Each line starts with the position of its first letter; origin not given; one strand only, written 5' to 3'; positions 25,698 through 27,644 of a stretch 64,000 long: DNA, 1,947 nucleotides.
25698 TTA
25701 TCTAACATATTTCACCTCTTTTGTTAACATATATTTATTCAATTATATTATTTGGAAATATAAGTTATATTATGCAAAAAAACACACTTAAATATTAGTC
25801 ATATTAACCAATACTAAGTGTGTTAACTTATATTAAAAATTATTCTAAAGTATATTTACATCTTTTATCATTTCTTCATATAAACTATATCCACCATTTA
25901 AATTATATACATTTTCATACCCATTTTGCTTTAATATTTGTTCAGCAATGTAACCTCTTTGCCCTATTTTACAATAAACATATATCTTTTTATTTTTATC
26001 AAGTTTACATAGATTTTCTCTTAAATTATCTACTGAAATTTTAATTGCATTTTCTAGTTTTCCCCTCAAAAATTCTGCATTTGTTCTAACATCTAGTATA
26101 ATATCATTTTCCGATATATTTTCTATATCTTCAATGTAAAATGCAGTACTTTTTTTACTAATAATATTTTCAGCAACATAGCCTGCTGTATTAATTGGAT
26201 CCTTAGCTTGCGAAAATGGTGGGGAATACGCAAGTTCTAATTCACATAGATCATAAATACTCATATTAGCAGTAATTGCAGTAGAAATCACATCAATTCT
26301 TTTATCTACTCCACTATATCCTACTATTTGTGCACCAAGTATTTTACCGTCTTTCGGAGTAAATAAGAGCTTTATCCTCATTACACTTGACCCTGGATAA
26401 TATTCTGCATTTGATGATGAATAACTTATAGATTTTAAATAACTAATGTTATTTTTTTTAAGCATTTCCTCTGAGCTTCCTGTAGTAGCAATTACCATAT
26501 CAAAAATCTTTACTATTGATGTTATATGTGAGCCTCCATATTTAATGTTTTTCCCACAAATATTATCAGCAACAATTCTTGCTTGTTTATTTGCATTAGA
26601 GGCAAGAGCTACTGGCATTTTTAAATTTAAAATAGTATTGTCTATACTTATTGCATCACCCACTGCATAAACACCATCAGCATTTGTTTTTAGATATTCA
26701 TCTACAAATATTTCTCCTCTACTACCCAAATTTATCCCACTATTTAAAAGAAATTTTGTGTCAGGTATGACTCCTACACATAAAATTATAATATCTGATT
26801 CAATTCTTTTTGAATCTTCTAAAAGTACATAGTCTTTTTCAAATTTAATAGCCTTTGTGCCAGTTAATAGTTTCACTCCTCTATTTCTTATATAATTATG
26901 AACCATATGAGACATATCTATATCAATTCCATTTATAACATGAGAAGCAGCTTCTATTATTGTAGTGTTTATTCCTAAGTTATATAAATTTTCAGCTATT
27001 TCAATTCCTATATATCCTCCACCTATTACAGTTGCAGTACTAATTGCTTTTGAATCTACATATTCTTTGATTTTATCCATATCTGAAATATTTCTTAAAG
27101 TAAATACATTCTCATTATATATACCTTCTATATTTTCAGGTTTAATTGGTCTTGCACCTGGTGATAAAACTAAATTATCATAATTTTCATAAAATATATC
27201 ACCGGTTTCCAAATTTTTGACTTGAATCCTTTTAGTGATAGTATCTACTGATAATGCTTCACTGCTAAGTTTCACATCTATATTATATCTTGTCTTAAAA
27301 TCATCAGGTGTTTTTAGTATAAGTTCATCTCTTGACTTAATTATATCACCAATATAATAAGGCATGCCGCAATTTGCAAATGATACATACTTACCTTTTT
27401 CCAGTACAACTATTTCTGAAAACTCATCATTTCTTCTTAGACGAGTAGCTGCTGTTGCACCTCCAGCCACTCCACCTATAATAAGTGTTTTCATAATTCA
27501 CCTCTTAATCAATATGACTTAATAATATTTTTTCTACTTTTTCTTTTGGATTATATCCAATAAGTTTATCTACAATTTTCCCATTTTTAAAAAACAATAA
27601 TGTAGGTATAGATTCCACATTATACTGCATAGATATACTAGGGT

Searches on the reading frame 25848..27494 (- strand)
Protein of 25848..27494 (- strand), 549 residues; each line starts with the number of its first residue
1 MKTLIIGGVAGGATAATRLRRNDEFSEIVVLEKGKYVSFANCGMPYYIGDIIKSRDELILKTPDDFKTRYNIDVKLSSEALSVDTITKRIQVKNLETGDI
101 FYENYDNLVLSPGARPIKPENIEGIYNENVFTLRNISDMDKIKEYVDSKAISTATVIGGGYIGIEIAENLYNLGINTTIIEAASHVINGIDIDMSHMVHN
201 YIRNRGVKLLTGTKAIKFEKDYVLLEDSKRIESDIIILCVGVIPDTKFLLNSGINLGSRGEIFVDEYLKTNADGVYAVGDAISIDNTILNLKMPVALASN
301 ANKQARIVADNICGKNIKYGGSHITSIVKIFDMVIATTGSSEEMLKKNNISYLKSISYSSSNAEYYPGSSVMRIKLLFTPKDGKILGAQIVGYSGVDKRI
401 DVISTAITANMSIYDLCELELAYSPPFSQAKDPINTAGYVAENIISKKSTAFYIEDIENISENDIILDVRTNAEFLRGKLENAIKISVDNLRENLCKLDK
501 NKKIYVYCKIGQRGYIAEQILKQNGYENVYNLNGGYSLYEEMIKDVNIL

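Call 55: search_protein_families(library=pfam, proteins=[window:25848-27494:-], max_evalue=0.00001)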
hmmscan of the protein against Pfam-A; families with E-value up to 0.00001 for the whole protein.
window:25848-27494:- (549 aa): 6 families
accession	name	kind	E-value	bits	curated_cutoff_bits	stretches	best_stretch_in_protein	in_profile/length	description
PF07992.20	Pyr_redox_2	-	1.6e-54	185.7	26.1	1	2-305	2-291/291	Pyridine nucleotide-disulphide oxidoreductase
PF00581.25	Rhodanese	-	9.7e-18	64.9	22.2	1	459-540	8-100/102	Rhodanese-like domain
PF00070.33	Pyr_redox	-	4.3e-16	59.6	22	1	155-221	3-69/82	Pyridine nucleotide-disulphide oxidoreductase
PF02852.28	Pyr_redox_dim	-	2.1e-14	54.1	25.3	1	327-430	3-105/110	Pyridine nucleotide-disulphide oxidoreductase, dimerisation domain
PF13738.12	Pyr_redox_3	-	3.2e-09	36.9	30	1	150-279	163-305/305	Pyridine nucleotide-disulphide oxidoreductase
PF01266.30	DAO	-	9.3e-06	25.8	27.9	0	155-184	3-32/353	FAD dependent oxidoreductase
